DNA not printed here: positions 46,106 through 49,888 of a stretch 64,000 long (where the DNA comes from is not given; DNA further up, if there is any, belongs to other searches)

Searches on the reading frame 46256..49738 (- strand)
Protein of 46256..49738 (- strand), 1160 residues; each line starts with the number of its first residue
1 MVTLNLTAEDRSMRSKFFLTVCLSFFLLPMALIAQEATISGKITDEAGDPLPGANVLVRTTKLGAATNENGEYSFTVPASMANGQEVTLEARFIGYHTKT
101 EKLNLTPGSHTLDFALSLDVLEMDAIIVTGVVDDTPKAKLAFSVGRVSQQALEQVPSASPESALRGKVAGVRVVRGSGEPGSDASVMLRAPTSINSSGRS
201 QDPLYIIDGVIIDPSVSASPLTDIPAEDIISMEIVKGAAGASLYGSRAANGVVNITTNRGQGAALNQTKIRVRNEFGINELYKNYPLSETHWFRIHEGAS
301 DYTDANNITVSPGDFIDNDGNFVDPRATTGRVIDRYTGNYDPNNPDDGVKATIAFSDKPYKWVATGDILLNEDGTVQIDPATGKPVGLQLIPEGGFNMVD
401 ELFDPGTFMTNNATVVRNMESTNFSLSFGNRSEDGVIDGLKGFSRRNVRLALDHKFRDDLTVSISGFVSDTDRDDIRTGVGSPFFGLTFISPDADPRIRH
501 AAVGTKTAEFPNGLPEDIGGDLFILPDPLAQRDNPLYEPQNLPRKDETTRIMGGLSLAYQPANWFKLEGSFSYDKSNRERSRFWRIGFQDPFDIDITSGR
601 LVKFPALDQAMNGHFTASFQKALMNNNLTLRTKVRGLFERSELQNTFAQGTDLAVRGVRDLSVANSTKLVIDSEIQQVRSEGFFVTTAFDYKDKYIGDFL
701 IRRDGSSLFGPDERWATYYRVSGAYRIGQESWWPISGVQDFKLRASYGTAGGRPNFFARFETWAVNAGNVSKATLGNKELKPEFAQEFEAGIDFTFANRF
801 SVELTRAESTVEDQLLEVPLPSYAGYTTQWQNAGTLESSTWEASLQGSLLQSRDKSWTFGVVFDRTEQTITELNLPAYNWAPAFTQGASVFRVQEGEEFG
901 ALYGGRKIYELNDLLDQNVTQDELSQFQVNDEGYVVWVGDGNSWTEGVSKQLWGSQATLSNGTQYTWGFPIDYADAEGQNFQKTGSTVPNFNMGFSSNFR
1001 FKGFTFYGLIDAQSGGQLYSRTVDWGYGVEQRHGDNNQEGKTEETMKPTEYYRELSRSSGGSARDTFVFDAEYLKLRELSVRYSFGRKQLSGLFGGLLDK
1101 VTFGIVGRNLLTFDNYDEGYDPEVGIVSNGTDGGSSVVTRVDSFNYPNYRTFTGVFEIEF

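Call 30: search_protein_families(library=pfam, proteins=[window:46256-49738:-], max_evalue=0.00001)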
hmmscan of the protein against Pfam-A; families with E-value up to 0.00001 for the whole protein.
window:46256-49738:- (1160 aa): 3 families
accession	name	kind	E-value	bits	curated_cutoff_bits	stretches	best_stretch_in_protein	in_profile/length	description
PF13715.12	CarbopepD_reg_2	-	4.9e-17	62.2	32.2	1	39-128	1-88/88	CarboxypepD_reg-like domain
PF07715.20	Plug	-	1.4e-14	54.9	23.9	1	137-252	2-107/107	TonB-dependent Receptor Plug Domain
PF13620.12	CarboxypepD_reg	-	3.4e-14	53.4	32.3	1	38-116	1-81/82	Carboxypeptidase regulatory-like domain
